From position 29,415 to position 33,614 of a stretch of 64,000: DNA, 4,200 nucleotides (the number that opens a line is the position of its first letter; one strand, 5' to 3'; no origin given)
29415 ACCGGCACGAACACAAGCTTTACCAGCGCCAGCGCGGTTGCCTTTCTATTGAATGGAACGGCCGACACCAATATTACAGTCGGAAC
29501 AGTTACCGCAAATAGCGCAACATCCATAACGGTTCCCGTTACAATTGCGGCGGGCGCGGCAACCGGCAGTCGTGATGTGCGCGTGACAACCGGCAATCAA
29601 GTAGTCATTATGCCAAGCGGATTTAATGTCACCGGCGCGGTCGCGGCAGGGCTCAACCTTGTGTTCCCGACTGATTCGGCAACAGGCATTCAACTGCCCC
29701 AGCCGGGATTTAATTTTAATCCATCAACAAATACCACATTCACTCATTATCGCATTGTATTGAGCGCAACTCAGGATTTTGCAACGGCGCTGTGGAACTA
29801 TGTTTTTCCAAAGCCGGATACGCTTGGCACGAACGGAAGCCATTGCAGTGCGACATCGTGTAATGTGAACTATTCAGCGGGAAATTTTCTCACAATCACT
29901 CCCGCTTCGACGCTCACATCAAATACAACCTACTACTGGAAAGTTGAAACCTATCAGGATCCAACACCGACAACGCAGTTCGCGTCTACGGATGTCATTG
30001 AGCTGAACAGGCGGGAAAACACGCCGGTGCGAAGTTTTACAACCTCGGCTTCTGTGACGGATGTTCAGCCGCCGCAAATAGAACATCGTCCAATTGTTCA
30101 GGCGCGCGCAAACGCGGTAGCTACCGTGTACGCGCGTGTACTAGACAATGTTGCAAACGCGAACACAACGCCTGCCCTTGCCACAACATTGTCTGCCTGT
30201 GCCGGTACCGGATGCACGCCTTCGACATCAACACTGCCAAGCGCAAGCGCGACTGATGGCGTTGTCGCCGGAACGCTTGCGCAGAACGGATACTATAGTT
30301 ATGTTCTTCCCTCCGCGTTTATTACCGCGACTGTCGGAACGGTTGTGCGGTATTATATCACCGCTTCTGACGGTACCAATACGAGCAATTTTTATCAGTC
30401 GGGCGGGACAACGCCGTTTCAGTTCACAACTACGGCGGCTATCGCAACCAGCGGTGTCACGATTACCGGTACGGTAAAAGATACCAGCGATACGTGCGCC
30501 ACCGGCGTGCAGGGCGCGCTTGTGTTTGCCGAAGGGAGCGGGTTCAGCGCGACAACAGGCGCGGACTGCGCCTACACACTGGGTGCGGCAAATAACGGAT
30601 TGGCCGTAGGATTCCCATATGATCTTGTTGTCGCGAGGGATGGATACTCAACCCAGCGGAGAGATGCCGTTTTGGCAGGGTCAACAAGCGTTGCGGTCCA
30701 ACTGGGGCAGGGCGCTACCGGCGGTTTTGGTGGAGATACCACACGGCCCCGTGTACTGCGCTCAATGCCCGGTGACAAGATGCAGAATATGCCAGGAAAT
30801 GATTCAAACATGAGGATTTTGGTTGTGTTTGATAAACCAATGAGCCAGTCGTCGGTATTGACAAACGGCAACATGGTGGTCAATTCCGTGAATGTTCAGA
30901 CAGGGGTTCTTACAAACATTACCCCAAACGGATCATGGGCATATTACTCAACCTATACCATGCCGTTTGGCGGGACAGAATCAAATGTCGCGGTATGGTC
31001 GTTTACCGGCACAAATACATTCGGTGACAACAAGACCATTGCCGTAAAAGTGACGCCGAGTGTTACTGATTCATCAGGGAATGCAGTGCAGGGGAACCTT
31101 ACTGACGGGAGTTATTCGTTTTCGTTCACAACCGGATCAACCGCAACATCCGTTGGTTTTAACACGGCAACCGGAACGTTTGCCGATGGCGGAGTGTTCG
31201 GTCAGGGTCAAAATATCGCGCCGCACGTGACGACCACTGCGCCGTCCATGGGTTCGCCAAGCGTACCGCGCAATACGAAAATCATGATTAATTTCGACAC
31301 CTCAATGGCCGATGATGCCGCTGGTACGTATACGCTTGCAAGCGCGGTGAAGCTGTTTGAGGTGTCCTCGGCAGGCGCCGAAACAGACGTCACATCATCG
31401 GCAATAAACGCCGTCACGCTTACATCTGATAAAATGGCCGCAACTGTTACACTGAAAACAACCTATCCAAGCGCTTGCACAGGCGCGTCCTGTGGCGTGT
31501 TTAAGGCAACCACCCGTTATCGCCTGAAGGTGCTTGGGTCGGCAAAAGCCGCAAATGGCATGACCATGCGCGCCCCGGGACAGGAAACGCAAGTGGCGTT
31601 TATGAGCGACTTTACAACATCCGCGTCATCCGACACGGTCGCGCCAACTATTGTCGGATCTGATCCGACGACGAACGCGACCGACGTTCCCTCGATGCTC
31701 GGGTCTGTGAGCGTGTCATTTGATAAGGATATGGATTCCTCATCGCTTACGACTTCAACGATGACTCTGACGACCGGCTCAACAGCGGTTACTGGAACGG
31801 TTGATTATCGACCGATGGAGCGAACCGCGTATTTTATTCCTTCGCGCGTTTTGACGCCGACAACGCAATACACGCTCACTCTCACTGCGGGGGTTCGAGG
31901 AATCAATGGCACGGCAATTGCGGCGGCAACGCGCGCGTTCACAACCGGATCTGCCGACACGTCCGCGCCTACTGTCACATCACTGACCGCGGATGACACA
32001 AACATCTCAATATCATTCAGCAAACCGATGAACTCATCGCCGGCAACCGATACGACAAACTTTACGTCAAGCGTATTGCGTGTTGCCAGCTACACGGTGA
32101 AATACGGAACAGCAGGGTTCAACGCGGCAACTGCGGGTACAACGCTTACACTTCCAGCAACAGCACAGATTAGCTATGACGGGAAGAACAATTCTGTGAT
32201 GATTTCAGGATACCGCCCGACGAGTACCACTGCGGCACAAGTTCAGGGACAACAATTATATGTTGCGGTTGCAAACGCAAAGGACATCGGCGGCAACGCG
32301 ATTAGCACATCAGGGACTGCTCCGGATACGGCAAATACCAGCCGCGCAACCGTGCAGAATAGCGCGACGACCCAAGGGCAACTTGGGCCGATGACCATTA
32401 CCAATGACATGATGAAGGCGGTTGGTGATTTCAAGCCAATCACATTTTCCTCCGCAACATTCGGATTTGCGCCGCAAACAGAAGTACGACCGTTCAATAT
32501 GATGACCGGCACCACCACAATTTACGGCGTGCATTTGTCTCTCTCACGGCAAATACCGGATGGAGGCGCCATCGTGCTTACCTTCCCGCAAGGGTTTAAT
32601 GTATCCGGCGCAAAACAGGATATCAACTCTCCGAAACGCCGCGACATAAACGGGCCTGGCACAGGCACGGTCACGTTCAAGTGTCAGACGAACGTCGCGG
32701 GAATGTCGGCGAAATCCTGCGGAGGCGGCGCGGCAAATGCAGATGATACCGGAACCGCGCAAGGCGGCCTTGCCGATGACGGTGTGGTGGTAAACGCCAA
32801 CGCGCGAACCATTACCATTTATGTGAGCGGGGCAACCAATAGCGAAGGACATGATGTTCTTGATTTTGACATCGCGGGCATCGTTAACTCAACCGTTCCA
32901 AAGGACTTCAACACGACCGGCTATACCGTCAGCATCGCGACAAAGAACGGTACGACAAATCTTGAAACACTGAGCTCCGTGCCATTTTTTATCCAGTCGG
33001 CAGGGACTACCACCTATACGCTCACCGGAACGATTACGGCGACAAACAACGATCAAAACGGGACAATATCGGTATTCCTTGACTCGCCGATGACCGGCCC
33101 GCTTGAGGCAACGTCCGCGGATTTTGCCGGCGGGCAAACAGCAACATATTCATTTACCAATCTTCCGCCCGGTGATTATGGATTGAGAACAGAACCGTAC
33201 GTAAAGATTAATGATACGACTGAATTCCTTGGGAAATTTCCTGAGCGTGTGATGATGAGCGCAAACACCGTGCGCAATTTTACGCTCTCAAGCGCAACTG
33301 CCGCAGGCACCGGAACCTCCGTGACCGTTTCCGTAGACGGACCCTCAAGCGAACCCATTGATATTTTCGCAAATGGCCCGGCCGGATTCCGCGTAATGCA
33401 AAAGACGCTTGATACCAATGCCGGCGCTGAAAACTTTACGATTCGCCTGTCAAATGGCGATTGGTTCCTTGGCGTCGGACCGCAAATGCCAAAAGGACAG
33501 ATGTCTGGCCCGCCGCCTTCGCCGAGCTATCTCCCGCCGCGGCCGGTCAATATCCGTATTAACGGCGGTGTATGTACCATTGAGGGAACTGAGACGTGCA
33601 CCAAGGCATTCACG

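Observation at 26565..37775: Giant 3.7-k-aa peptidoglycan-anchored surface protein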

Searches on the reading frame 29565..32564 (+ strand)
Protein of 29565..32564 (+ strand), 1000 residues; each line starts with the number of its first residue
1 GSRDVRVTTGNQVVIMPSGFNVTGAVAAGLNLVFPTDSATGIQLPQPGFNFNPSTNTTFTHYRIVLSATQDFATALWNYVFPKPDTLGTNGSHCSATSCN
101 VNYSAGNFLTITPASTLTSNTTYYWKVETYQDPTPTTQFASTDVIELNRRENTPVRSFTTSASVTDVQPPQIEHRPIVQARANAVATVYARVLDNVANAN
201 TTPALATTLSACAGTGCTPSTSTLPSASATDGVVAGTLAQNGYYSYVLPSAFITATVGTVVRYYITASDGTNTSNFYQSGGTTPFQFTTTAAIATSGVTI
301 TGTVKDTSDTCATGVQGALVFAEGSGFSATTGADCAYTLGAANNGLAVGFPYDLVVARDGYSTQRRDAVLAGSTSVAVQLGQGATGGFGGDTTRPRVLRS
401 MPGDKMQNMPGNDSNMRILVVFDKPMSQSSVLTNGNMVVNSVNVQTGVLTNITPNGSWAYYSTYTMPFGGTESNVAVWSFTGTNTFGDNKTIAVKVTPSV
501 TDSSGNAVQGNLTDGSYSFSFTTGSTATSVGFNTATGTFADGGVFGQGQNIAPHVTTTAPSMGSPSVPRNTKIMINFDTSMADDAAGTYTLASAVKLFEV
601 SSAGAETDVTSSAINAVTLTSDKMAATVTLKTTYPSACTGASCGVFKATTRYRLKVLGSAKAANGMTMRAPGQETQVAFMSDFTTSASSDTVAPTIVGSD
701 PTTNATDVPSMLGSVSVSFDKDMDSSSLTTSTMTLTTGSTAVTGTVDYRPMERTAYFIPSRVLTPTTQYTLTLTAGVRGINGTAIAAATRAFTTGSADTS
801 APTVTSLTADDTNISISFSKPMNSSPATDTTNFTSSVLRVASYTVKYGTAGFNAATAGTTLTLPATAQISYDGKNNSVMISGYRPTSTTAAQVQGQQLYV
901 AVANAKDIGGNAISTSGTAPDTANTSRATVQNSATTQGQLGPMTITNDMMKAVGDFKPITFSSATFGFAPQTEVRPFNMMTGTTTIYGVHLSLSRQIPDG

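Call 51: search_solved_structures(query=window:29565-32564:+, max_evalue=0.01)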
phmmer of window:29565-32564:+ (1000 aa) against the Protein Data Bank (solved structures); distinct sequences matched with E-value up to 0.01: 0.

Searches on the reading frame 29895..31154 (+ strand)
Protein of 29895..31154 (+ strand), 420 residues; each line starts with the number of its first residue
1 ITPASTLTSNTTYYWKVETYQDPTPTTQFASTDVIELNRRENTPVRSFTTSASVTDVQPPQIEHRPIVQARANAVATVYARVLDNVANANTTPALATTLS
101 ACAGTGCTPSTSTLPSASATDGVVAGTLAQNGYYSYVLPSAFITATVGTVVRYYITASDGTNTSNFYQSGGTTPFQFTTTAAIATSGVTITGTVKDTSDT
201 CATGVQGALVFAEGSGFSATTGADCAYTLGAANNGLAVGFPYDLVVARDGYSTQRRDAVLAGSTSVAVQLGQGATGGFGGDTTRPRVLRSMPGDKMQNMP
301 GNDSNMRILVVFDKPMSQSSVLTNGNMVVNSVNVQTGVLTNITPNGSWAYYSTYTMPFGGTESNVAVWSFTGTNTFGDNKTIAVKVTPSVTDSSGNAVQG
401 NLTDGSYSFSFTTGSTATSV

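Call 12: search_protein_families(library=pfam, proteins=[window:29895-31154:+], max_evalue=1)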
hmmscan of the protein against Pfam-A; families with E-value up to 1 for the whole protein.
window:29895-31154:+ (420 aa): 2 families
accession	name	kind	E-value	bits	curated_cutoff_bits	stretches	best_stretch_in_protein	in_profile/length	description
PF13205.12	Big_5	-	1.6e-06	29.2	23.6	1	281-413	1-105/105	Bacterial Ig-like domain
PF13715.12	CarbopepD_reg_2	-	0.0029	18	32.2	1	190-265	1-69/88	CarboxypepD_reg-like domain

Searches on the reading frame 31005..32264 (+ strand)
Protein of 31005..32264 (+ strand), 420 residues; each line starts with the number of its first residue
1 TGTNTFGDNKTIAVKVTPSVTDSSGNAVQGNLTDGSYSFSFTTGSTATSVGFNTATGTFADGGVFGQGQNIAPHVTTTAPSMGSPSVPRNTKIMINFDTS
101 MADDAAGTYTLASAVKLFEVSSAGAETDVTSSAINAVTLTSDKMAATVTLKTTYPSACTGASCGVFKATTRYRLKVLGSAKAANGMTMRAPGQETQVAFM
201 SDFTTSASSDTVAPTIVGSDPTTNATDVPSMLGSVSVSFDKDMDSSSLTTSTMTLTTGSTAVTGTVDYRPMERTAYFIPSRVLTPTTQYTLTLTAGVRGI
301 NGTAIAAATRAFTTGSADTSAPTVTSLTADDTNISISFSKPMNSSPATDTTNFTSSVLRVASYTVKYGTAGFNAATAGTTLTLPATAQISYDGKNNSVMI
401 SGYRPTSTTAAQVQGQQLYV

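Call 12: search_protein_families(library=pfam, proteins=[window:31005-32264:+], max_evalue=1)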
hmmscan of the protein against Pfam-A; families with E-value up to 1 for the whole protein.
window:31005-32264:+ (420 aa): 2 families
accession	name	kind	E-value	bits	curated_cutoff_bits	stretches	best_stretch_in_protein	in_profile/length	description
PF13205.12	Big_5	-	1.2e-23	84.3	23.6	3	210-314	1-105/105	Bacterial Ig-like domain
PF13753.12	SWM_repeat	-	0.083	13.6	27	1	76-140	2-66/86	Putative flagellar system-associated repeat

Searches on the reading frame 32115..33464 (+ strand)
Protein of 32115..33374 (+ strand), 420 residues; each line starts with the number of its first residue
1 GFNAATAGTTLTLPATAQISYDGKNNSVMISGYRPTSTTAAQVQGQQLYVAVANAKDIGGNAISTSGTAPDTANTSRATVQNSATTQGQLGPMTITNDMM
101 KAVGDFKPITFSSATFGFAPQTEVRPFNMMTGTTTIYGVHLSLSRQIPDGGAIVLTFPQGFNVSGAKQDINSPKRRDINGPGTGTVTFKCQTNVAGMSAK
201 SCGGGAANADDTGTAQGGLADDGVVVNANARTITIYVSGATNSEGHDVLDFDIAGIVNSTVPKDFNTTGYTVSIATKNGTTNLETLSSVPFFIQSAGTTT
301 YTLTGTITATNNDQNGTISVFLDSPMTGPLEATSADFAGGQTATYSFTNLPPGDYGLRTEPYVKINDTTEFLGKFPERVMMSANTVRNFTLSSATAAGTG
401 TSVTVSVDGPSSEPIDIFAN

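Call 12: search_protein_families(library=pfam, proteins=[window:32115-33374:+], max_evalue=1)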
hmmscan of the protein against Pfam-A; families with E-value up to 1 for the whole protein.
window:32115-33374:+ (420 aa): 2 families
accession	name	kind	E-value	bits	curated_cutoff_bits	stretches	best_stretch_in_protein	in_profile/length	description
PF03958.22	Secretin_N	-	0.034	14.8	28.2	0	16-34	32-50/69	Bacterial type II/III secretion system short domain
PF07495.19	Y_Y_Y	-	0.047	14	26.6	1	339-357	25-42/65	Y_Y_Y domain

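Call 74: find_related_loci(query=window:32262-33464:+, collection=metagenome_contigs, flank=10000)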
Query window:32262-33464:+ (401 aa) in metagenome_contigs; peptide patterns used: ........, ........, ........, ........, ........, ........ (x = any residue, [..] = any of these).
56 stretches matched a pattern; 10 encode a relative of the query (tblastn E <= 1e-3); 10 distinct loci.
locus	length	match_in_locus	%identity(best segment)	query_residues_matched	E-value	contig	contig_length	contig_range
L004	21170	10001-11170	60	1-401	7e-143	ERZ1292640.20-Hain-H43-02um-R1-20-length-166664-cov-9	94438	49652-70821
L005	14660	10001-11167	60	1-401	1e-140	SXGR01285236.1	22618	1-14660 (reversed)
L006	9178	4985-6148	58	6-401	4e-138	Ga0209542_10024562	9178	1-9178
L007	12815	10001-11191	57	1-401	3e-134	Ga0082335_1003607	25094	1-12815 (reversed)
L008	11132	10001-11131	59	6-390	6e-132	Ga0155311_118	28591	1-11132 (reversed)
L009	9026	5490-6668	56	6-401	4e-126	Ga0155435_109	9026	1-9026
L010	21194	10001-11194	55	1-401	1e-123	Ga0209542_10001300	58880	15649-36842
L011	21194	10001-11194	55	1-401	1e-123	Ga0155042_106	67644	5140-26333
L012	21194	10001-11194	55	1-401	1e-123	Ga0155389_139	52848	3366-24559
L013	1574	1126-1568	55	1-153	9e-41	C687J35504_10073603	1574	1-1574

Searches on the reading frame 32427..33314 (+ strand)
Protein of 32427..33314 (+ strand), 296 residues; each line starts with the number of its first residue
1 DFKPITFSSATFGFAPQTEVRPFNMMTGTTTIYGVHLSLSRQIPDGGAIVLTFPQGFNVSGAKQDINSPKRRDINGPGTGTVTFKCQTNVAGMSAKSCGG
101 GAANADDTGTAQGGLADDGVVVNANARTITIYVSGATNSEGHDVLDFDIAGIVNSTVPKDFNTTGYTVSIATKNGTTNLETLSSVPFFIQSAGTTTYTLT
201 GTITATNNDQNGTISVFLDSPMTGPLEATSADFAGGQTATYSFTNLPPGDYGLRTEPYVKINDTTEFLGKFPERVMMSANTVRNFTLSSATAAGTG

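Call 96: search_solved_structures(query=A3, max_evalue=1, show_alignments=1)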
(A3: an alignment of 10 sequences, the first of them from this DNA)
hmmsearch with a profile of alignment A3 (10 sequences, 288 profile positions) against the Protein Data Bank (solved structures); distinct sequences matched with E-value up to 1: 2.
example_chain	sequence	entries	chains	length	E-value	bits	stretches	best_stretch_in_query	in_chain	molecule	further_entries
8zkc_A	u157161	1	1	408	0.64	12.4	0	35-71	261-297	Iron-sulfur cluster carrier protein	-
4w64_A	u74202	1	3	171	0.92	11.9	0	223-286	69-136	Type VI secretion system effector, Hcp1 family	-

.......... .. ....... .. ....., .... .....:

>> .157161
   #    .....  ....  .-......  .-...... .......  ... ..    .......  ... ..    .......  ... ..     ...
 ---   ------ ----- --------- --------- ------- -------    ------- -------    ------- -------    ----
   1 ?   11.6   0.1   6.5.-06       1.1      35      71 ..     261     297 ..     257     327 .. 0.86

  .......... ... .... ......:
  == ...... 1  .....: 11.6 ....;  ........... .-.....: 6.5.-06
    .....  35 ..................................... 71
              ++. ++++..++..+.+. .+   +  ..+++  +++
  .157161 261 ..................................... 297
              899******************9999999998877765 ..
